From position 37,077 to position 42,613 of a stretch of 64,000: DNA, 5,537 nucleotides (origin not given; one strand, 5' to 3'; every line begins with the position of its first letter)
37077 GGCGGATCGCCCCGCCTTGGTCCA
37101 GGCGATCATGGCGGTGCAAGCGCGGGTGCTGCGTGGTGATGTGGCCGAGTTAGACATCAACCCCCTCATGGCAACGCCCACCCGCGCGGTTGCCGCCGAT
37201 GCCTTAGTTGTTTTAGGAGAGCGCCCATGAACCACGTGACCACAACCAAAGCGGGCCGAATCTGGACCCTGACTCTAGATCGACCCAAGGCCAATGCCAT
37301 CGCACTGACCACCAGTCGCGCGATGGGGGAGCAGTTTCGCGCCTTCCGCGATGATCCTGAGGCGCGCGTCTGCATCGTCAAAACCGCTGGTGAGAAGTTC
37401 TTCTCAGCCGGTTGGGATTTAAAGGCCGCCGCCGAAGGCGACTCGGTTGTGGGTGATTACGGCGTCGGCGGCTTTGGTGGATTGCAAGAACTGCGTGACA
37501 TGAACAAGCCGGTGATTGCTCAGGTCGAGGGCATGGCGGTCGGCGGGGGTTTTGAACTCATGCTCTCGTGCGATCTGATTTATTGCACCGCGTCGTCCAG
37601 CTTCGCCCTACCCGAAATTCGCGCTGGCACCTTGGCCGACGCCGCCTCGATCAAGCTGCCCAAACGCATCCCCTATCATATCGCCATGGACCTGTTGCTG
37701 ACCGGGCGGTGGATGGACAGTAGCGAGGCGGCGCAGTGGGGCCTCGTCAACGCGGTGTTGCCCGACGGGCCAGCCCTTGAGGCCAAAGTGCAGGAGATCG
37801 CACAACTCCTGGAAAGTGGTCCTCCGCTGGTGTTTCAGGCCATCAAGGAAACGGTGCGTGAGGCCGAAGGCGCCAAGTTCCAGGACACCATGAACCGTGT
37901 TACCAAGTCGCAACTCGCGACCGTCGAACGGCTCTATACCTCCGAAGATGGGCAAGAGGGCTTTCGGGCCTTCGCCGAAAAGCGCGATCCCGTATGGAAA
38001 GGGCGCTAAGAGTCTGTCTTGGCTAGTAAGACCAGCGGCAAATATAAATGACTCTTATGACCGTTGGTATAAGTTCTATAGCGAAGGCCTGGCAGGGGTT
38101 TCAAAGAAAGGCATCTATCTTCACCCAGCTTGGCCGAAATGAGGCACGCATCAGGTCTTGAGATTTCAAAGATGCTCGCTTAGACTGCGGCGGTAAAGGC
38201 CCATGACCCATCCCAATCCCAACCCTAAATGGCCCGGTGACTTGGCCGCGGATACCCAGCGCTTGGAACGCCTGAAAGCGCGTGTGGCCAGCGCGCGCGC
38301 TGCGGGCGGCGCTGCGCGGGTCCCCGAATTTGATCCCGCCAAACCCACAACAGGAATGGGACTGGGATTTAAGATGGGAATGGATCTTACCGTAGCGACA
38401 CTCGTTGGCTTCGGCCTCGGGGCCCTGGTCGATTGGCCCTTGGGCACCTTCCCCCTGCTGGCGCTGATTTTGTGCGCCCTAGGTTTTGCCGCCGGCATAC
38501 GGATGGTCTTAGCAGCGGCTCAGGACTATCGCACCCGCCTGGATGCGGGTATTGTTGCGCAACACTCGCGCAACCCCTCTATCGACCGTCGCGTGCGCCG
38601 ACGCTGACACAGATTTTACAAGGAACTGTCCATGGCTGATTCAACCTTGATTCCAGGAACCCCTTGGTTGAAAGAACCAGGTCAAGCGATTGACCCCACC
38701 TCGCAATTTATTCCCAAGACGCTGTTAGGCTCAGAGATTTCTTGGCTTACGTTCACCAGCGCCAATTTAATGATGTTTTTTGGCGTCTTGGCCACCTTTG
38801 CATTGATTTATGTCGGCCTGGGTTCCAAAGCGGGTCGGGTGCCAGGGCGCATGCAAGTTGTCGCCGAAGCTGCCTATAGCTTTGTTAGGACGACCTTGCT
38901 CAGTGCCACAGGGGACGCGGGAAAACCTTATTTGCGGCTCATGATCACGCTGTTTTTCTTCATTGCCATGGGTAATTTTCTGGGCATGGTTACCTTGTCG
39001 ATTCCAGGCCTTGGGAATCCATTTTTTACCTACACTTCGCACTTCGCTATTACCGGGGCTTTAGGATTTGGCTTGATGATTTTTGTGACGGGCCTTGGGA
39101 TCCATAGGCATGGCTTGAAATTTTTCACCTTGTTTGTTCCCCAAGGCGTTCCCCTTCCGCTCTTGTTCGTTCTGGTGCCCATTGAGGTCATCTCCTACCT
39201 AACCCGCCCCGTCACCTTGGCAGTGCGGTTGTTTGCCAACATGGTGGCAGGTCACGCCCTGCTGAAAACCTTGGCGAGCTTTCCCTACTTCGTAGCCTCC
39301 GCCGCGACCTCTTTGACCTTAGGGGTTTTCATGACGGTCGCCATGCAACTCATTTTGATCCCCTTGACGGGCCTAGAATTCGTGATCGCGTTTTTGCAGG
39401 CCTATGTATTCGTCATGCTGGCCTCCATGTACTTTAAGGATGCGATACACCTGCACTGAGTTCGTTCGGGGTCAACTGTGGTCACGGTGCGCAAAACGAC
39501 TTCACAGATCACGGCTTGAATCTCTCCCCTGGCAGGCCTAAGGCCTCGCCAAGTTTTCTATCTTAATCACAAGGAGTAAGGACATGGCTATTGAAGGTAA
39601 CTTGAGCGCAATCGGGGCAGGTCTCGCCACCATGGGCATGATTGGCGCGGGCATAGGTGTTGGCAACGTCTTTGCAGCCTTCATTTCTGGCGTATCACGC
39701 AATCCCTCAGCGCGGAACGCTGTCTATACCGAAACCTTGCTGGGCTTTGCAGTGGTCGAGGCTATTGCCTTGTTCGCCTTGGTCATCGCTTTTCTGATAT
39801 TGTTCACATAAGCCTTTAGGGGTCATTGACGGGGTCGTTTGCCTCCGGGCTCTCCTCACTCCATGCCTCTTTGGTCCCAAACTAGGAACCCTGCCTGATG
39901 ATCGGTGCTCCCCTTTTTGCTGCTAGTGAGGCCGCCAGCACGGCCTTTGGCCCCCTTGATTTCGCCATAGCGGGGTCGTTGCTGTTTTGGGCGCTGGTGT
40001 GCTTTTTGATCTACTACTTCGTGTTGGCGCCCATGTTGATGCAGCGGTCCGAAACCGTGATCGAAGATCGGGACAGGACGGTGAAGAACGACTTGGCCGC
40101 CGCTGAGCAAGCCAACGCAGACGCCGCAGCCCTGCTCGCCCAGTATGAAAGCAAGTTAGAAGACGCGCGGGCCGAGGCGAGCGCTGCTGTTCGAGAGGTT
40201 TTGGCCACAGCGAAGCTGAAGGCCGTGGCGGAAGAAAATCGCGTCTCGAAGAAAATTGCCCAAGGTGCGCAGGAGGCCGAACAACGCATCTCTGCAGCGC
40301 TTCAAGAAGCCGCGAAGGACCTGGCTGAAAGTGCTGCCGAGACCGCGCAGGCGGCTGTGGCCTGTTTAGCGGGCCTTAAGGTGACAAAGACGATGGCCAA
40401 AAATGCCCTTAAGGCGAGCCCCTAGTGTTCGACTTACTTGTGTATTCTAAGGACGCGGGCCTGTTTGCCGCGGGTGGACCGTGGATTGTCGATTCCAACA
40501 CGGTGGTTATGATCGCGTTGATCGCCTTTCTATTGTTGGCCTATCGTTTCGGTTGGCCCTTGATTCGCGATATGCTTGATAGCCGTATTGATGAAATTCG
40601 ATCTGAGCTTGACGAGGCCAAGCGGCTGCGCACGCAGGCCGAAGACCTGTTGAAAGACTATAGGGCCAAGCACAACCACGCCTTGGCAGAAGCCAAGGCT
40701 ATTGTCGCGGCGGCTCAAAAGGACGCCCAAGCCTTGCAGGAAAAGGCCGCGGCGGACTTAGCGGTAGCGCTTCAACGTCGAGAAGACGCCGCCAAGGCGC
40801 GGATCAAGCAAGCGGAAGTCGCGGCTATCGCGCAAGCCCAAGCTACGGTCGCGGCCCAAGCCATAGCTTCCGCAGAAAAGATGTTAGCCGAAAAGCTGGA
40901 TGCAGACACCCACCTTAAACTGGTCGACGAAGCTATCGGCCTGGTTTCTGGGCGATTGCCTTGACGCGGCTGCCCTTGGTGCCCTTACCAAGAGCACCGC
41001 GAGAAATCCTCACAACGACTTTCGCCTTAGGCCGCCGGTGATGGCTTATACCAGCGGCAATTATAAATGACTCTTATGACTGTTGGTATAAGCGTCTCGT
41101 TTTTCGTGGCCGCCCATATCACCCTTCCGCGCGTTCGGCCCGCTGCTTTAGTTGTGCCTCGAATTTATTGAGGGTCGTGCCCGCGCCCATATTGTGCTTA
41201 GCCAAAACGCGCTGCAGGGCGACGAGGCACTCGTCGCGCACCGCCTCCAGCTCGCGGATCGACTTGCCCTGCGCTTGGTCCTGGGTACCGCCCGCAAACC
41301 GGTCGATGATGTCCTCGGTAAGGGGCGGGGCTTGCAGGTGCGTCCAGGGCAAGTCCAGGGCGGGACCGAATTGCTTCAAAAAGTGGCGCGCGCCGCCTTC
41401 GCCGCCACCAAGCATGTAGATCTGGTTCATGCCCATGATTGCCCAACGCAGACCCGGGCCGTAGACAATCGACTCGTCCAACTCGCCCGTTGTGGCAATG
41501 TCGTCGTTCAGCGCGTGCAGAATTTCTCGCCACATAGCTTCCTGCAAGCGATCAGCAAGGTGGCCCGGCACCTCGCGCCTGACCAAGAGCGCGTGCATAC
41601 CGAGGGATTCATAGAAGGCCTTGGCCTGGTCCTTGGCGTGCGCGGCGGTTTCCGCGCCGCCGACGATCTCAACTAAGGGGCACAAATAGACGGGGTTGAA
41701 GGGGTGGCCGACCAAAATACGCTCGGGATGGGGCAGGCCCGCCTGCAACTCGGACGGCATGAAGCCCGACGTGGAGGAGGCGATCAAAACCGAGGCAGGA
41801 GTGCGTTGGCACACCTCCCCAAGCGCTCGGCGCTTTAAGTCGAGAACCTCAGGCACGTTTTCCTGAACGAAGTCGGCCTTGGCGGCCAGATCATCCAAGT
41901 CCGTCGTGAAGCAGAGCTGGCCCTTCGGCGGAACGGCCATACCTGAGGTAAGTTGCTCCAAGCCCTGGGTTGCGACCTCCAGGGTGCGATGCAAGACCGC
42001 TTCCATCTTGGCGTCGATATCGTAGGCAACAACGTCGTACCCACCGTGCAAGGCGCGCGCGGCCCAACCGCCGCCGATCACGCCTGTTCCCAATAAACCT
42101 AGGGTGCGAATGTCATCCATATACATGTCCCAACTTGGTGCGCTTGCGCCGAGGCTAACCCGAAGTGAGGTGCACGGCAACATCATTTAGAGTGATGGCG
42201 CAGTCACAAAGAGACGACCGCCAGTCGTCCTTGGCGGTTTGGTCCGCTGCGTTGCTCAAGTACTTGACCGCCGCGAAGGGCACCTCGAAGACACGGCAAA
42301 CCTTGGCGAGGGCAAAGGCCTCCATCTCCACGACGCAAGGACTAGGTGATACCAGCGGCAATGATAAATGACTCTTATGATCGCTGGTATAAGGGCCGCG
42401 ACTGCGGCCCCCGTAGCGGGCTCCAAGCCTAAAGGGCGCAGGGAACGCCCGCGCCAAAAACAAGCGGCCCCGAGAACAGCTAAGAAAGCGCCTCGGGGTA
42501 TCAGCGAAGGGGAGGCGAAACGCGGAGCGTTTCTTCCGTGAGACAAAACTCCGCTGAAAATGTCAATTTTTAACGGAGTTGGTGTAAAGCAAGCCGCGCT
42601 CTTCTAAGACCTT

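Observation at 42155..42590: Repeat element has truncated an mtnN (MTA/SAH nucleosidase) gene, leaving only the last ~57 codons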

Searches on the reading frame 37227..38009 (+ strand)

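Call 42: search_protein_families(library=pfam, proteins=[window:37227-38009:+], max_evalue=0.00001)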
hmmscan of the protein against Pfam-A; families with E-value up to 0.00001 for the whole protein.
window:37227-38009:+ (260 aa): 2 families
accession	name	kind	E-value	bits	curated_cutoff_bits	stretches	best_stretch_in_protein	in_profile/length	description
PF00378.25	ECH_1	-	6.5e-55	186.6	27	1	11-259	5-250/251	Enoyl-CoA hydratase/isomerase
PF16113.10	ECH_2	-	3.6e-28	99.5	27.2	1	14-250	3-239/335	Enoyl-CoA hydratase/isomerase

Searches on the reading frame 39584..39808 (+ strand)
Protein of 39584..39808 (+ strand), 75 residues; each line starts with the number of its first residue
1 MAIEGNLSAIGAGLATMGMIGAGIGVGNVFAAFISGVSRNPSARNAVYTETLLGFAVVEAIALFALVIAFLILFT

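Call 17: find_encoding_contigs(protein=window:39584-39808:+, flank=10000)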
Protein seq(75 aa) (75 aa): no gene with exactly this product is on record in the collection.

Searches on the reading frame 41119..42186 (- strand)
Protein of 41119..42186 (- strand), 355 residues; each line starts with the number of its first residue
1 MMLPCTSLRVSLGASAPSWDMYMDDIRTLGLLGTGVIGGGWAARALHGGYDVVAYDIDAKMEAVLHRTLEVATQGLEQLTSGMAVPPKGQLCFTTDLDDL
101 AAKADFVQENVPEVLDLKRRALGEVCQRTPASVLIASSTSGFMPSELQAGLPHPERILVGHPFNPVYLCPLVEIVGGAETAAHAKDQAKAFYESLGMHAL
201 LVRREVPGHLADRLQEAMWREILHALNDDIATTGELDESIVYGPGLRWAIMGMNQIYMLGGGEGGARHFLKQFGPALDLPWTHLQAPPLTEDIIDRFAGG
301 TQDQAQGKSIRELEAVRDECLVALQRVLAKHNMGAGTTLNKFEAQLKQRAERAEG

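Call 5: search_protein_families(library=pfam, proteins=[window:41119-42186:-], max_evalue=1)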
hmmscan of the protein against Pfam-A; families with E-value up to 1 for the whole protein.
window:41119-42186:- (355 aa): 6 families
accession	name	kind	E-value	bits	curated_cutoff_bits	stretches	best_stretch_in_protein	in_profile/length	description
PF02737.24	3HCDH_N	-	1.6e-36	126.4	22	1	29-203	2-178/180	3-hydroxyacyl-CoA dehydrogenase, NAD binding domain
PF00725.27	3HCDH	-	1.3e-06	29.2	22.1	1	208-291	1-78/97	3-hydroxyacyl-CoA dehydrogenase, C-terminal domain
PF02826.25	2-Hacid_dh_C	-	0.0012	18.7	25.1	1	27-78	37-87/178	D-isomer specific 2-hydroxyacid dehydrogenase, NAD binding domain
PF03721.20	UDPG_MGDP_dh_N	-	0.0069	16.4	27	1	30-106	4-79/187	UDP-glucose/GDP-mannose dehydrogenase family, NAD binding domain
PF03446.21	NAD_binding_2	-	0.012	16.1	21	1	29-74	2-48/161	NAD binding domain of 6-phosphogluconate dehydrogenase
PF02558.23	ApbA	-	0.14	12.3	22.2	1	31-75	3-47/150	Ketopantoate reductase PanE/ApbA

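Call 13: search_protein_families(library=ncbifam, proteins=[window:41119-42186:-], max_evalue=1)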
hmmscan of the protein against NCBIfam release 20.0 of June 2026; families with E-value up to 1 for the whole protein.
window:41119-42186:- (355 aa): 22 families
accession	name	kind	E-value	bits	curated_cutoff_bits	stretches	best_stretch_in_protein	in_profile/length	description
NF005716.0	PRK07531.1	equivalog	3.5e-107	359.2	592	1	26-352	4-334/495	carnitine 3-dehydrogenase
NF005471.0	PRK07066.1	equivalog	1.7e-102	342.8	414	1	23-331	4-311/321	L-carnitine dehydrogenase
NF004783.0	PRK06129.1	equivalog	8.5e-56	189.6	347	1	28-329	4-308/315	3-hydroxyacyl-CoA dehydrogenase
NF042925.1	FHMPC_DH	equivalog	3.7e-41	141.4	500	1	29-256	3-230/304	5-formyl-3-hydroxy-2-methylpyridine 4-carboxylate 5-dehydrogenase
NF006722.0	PRK09260.1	equivalog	2.8e-31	108.8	429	1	29-242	5-220/289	3-hydroxyacyl-CoA dehydrogenase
NF006125.0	PRK08269.1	equivalog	3.7e-31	108.4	427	1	84-262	75-252/334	3-hydroxybutyryl-CoA dehydrogenase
NF006143.0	PRK08293.1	equivalog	7.6e-27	94.4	312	1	25-239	3-221/291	3-hydroxyacyl-CoA dehydrogenase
NF006124.0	PRK08268.1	subfamily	1.6e-26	93.4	508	1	23-244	4-226/507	3-hydroxyacyl-CoA dehydrogenase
NF004474.0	PRK05808.1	subfamily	9.1e-26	90.8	408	1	26-243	3-221/283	3-hydroxybutyryl-CoA dehydrogenase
NF004699.0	PRK06035.1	equivalog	1.2e-21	77.2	500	1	25-239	2-220/294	3-hydroxyacyl-CoA dehydrogenase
TIGR02279.1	PaaC-3OHAcCoADH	equivalog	9.2e-21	74.2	669.4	1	27-247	6-227/503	3-hydroxyacyl-CoA dehydrogenase PaaH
NF008727.0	PRK11730.1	equivalog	1.1e-18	66.9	870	1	21-213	308-501/717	fatty acid oxidation complex subunit alpha FadB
NF005715.0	PRK07530.1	equivalog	2.7e-18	66.4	420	1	25-243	3-222/292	3-hydroxybutyryl-CoA dehydrogenase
NF005875.0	PRK07819.1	subfamily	1.4e-16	60.7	319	1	24-243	3-225/287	3-hydroxybutyryl-CoA dehydrogenase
TIGR02437.1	FadB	equivalog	1.7e-16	59.8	933.55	1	24-214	311-502/714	fatty acid oxidation complex subunit alpha FadB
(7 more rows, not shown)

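Call 14: find_related_loci(query=window:41122-42120:-, collection=genome_contigs, flank=10000)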
Query seq(333 aa) (333 aa) in genome_contigs; peptide patterns used: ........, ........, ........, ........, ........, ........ (x = any residue, [..] = any of these).
600 stretches matched a pattern (row limit reached: there are more); 588 encode a relative of the query (tblastn E <= 1e-3); the best 80 are kept; 80 distinct loci.
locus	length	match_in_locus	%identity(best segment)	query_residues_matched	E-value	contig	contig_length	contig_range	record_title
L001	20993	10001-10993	66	1-331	3e-160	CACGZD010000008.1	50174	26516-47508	uncultured Alphaproteobacteria bacterium isolate AG-426-I04 genome assembly, contig: AG-426-I04_NODE_8, whole genome sho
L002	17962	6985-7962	67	4-329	2e-152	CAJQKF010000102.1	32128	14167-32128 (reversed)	MAG: uncultured Gammaproteobacteria bacterium isolate 0.2_20180511_Bin_32_1 genome assembly, contig: c_000000001572, who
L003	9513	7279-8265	67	1-329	2e-152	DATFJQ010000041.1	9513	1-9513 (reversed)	MAG TPA_asm: Roseovarius sp. isolate SMAG_U9148 k141_115183, whole genome shotgun sequence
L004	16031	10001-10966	70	1-322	8e-152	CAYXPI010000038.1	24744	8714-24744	MAG TPA_asm: uncultured Limibaculum sp. isolate SRP128890_co1_158 genome assembly, contig: NODE_3343_length_24744_cov_14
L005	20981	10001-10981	67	1-327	4e-147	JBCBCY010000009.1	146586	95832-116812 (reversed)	MAG: Pseudomonadota bacterium isolate J06597_13 NODE_9_length_146586_cov_8.632930, whole genome shotgun sequence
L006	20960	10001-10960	60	4-323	2e-136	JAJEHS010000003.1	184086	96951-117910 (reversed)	MAG: Rhodobacteraceae bacterium isolate p16x60bins.67 k141_231666, whole genome shotgun sequence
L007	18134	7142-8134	69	1-331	2e-155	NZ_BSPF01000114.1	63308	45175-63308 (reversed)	Mesorhizobium tianshanense strain NBRC 102499 sequence114, whole genome shotgun sequence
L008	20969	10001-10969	63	1-324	1e-133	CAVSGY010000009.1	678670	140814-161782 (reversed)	MAG: uncultured proteobacterium isolate MFD01476.bin.2.104 genome assembly, contig: contig_57019, whole genome shotgun s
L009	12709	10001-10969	63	1-324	4e-133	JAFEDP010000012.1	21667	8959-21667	MAG: Proteobacteria bacterium isolate SZAS-83 LIN-417__12__length-21667, whole genome shotgun sequence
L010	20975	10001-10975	63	1-326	6e-133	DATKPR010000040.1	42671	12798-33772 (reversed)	MAG TPA_asm: Steroidobacteraceae bacterium isolate SMAG_U14796 k141_682947, whole genome shotgun sequence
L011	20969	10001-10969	63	1-324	2e-132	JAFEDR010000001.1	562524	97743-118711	MAG: Proteobacteria bacterium isolate SZAS-85 LIN-566__1__length-562524, whole genome shotgun sequence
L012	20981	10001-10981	61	1-328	6e-132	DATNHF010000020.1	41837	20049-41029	MAG TPA_asm: Steroidobacteraceae bacterium isolate SMAG_U11340 k141_1541015, whole genome shotgun sequence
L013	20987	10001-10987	60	1-330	3e-131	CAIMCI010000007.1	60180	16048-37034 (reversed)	MAG: uncultured proteobacterium isolate Kiruna_bin-03797 genome assembly, contig: bin-03797:007/421, whole genome shotgu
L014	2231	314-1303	62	1-331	9e-140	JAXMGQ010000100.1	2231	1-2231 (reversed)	MAG: Steroidobacteraceae bacterium isolate STL-PRO117 C4.126.fa-100, whole genome shotgun sequence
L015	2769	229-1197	62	1-324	1e-137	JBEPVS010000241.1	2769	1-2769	MAG: Gammaproteobacteria bacterium isolate 22E.semibin_refined.145 NODE_50035_length_2769_cov_5.351142, whole genome sho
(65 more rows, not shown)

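Call 52: find_related_loci(query=window:41122-42120:-, collection=metagenome_contigs, flank=4000)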
Query seq(333 aa) (333 aa) in metagenome_contigs; peptide patterns used: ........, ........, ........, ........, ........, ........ (x = any residue, [..] = any of these).
600 stretches matched a pattern (row limit reached: there are more); 585 encode a relative of the query (tblastn E <= 1e-3); the best 80 are kept; 80 distinct loci.
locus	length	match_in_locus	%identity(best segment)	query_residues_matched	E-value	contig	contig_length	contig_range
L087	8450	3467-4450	76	1-328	6e-176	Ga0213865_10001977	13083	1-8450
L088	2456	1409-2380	69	4-327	6e-170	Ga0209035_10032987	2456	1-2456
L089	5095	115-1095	69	1-327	3e-161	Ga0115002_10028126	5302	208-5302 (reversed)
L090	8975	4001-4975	74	1-325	3e-154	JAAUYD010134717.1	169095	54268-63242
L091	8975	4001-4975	68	1-325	2e-153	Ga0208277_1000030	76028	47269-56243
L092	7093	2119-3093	65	1-325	1e-150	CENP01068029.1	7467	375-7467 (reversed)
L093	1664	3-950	67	12-327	2e-163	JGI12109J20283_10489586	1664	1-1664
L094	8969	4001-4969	63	1-324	1e-133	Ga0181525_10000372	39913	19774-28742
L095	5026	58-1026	63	1-324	8e-134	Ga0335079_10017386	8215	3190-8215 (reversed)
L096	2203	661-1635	62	1-326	5e-141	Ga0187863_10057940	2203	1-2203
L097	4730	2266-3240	61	1-326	2e-133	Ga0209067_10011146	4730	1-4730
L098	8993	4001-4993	60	1-331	5e-132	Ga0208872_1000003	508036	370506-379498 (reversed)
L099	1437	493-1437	64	1-316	1e-142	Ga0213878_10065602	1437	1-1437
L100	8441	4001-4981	61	1-328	8e-131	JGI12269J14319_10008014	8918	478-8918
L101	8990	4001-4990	60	1-331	1e-130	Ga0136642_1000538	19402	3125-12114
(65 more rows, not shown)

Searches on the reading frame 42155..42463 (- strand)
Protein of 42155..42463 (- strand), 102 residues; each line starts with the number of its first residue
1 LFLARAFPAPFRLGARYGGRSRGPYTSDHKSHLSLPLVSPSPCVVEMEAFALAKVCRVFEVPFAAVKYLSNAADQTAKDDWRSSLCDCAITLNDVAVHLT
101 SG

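Call 5: search_protein_families(library=pfam, proteins=[window:42155-42463:-], max_evalue=1)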
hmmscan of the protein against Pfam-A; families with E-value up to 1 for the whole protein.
window:42155-42463:- (102 aa): 1 family
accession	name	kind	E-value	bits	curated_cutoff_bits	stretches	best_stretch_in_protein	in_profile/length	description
PF01048.26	PNP_UDP_1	-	1.8e-07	31.2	25.1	1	44-80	171-207/233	Phosphorylase superfamily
